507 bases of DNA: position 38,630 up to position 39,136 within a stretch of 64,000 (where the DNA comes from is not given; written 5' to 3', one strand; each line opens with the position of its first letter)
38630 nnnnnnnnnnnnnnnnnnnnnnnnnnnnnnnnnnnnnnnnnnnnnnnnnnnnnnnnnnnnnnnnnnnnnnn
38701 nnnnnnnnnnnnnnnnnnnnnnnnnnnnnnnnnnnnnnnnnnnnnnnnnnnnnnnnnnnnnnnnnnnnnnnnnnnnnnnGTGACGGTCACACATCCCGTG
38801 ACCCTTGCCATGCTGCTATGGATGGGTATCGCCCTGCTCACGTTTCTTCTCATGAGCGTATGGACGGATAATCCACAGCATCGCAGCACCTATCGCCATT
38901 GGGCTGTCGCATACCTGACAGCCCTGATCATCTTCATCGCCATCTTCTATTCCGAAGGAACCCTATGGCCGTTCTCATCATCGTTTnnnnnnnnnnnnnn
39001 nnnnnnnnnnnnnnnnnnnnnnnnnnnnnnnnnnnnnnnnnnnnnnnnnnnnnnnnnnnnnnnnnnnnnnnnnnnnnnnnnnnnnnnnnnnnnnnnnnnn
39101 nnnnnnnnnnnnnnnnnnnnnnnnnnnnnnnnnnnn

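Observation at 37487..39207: Accessory SecE- and SecG-like paralogs next to a DivIVA-domain protein on a mobile element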

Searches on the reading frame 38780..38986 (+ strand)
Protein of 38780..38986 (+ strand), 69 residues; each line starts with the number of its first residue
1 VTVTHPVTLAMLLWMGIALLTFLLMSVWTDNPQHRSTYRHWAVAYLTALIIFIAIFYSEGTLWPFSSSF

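Call 63: search_protein_families(library=pfam, proteins=[window:38780-38986:+], max_evalue=1)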
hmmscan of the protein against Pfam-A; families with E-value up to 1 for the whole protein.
window:38780-38986:+ (69 aa): 5 families
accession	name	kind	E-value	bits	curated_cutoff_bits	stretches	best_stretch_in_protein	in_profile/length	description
PF03188.21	Cytochrom_B561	-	0.03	15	23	1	7-56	6-54/137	Eukaryotic cytochrome b561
PF25612.1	DUF7940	-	0.068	14.2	27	1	17-55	17-56/63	Family of unknown function (DUF7940)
PF09788.14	Tmemb_55A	-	0.097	12.3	30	1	17-57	201-242/248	Transmembrane protein 55A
PF07331.16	TctB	-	0.1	13.2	29.1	1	9-57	83-126/137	Tripartite tricarboxylate transporter TctB family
PF10283.14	zf-CCHH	-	0.25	11.8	22.7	1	31-40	14-23/26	PBZ domain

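Call 64: search_protein_families(library=phrogs, proteins=[window:38780-38986:+], max_evalue=0.01)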
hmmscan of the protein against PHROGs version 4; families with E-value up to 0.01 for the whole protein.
window:38780-38986:+ (69 aa): 0 families

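Call 94: search_protein_families(library=padloc, proteins=[window:38780-38986:+], max_evalue=0.01)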
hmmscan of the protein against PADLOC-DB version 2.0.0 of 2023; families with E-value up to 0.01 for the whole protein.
window:38780-38986:+ (69 aa): 0 families
